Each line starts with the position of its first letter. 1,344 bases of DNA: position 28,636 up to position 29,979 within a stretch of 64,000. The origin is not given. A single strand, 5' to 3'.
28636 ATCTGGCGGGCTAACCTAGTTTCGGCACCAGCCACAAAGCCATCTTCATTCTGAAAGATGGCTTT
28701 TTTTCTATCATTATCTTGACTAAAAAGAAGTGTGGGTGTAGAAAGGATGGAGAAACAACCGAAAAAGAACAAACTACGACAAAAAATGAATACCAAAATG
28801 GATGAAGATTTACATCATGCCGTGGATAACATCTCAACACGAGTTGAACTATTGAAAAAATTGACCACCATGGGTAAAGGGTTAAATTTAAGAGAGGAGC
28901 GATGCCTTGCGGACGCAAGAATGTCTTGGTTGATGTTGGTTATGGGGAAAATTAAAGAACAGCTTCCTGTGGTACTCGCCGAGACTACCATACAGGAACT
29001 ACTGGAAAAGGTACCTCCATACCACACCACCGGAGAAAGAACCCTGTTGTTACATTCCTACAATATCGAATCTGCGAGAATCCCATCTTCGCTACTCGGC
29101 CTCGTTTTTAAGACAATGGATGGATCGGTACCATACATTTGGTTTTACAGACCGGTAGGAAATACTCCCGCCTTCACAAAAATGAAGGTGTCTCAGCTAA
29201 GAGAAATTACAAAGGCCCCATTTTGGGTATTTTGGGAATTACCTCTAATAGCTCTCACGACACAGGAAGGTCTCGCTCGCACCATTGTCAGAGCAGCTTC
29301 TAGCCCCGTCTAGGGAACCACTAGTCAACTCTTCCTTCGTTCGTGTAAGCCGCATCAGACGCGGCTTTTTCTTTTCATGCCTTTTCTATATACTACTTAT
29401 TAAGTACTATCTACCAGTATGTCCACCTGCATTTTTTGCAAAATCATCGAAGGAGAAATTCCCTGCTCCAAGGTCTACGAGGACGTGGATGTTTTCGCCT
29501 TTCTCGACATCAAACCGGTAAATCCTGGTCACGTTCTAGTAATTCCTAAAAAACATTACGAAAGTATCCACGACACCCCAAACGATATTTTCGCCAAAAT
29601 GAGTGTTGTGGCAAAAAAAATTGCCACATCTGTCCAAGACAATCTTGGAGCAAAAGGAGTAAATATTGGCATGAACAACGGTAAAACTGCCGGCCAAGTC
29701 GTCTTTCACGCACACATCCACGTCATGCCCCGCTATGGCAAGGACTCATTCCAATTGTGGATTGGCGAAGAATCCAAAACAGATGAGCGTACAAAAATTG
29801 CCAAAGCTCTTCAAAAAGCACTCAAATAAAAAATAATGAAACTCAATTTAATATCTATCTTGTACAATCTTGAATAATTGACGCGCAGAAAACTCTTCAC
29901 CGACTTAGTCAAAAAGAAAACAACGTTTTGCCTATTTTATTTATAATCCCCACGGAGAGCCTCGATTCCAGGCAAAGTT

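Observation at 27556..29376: Tandem array of three self-contained promoter-ORF-terminator cassettes with a conserved ~86-nt leader and unrelated orphan ORFs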

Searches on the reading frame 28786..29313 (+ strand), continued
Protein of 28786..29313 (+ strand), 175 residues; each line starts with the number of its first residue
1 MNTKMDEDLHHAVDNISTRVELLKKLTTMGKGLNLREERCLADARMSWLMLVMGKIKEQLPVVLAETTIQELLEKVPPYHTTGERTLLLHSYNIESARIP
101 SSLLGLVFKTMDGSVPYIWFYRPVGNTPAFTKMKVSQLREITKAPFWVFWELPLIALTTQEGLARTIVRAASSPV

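Call 87: search_protein_families(library=pfam, max_evalue=0.01, proteins=[P0007])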
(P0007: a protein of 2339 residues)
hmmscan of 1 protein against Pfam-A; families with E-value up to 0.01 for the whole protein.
P0007 (2339 aa): 0 families

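Call 90: search_solved_structures(query=A3, max_evalue=1)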
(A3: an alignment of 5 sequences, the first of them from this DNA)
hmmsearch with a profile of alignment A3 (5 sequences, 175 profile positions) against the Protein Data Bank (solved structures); distinct sequences matched with E-value up to 1: 0.

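Call 92: search_protein_families(library=ncbifam, max_evalue=0.1, proteins=[window:28786-29313:+, P0008])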
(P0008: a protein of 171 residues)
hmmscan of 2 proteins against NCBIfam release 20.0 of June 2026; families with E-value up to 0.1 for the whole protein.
window:28786-29313:+ (175 aa): 0 families

P0008 (171 aa): 0 families

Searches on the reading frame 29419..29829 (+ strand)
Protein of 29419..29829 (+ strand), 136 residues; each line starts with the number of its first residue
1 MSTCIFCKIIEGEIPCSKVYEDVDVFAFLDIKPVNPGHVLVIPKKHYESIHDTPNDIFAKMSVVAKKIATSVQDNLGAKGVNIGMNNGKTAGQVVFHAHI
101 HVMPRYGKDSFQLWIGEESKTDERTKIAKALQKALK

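Call 10: search_protein_families(library=pfam, max_evalue=1, proteins=[window:29419-29829:+])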
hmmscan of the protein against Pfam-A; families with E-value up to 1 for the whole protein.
window:29419-29829:+ (136 aa): 2 families
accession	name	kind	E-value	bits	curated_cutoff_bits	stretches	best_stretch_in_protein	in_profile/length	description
PF01230.28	HIT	-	2.6e-33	115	21.5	1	12-106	2-96/98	HIT domain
PF11969.13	DcpS_C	-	5.2e-17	62.8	24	1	4-103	2-100/114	Scavenger mRNA decapping enzyme C-term binding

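Call 22: find_related_loci(query=window:29419-29829:+, collection=genome_contigs, flank=6000)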
Query window:29419-29829:+ (136 aa) in genome_contigs; peptide patterns used: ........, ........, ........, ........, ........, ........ (x = any residue, [..] = any of these).
599 stretches matched a pattern (row limit reached: there are more); 516 encode a relative of the query (tblastn E <= 1e-3); the best 80 are kept; 80 distinct loci.
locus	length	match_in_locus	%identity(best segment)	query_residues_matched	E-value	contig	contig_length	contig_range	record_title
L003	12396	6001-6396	70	4-135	2e-64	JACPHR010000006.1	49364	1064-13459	MAG: Candidatus Taylorbacteria bacterium isolate NC_groundwater_419_Ag_B-0.1um_49_17 GD18-4_B1_scaffold_247189, whole ge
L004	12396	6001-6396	68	4-135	2e-63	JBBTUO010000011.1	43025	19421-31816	MAG: Patescibacteria group bacterium isolate H41-bin128_1 H41_bin128_1_000000000011, whole genome shotgun sequence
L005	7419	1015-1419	68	2-135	2e-62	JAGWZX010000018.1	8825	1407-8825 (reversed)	MAG: Patescibacteria group bacterium isolate REEB63 contig-150_10347, whole genome shotgun sequence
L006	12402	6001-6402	64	1-135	1e-60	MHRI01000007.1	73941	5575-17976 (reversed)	MAG: Candidatus Taylorbacteria bacterium RIFCSPHIGHO2_01_FULL_51_15 rifcsphigho2_01_scaffold_1369, whole genome shotgun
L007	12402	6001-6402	64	1-135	1e-60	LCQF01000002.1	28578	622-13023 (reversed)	MAG: Parcubacteria group bacterium GW2011_GWA2_49_9 UY50_C0002, whole genome shotgun sequence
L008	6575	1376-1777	64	1-135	1e-59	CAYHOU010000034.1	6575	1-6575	MAG TPA_asm: uncultured Candidatus Saccharibacteria bacterium isolate ERP119705_co15_3 genome assembly, contig: NODE_148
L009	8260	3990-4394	65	1-136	2e-55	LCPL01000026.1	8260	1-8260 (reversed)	MAG: Parcubacteria group bacterium GW2011_GWC2_48_17 UY29_C0026, whole genome shotgun sequence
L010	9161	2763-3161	50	4-136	5e-45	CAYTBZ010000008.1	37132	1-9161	MAG TPA_asm: uncultured Gammaproteobacteria bacterium isolate binchicken_co6_188 genome assembly, contig: NODE_762_lengt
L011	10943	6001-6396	46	4-135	6e-43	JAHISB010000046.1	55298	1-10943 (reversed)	MAG: Patescibacteria group bacterium isolate MM_PC_MetaG.mb.153 MM_PC_MetaG.mb.153_k141_1559635, whole genome shotgun se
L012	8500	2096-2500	47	1-135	2e-42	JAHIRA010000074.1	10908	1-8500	MAG: Patescibacteria group bacterium isolate MM_PC_MetaG.mb.108 MM_PC_MetaG.mb.108_k141_779795, whole genome shotgun seq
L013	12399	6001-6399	50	4-135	1e-42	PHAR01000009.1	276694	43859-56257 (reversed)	MAG: Deltaproteobacteria bacterium HGW-Deltaproteobacteria-8 08E140C01_z5_2013_Ig3399_v2_scaffold_538, whole genome shot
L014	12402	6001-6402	49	2-135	2e-41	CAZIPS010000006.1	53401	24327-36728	MAG TPA_asm: uncultured Candidatus Saccharibacteria bacterium isolate SRP133034_co1_49 genome assembly, contig: NODE_401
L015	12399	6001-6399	50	4-135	4e-41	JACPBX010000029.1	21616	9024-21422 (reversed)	MAG: Candidatus Woesearchaeota archaeon isolate NC_groundwater_268_Ag_S-0.2um_49_15 S5_GD2017_2_S2_scaffold_2244, whole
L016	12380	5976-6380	48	1-131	6e-41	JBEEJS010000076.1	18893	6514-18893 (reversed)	MAG: Candidatus Parcubacteria bacterium isolate cobbmillcreek_2019_sw_WHONDRS-S19S_0090_B_bin.14 scaffold_440061, whole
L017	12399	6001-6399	48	4-135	9e-41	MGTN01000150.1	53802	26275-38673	MAG: Desulfovibrionales bacterium GWA2_65_9 gwa2_scaffold_5676, whole genome shotgun sequence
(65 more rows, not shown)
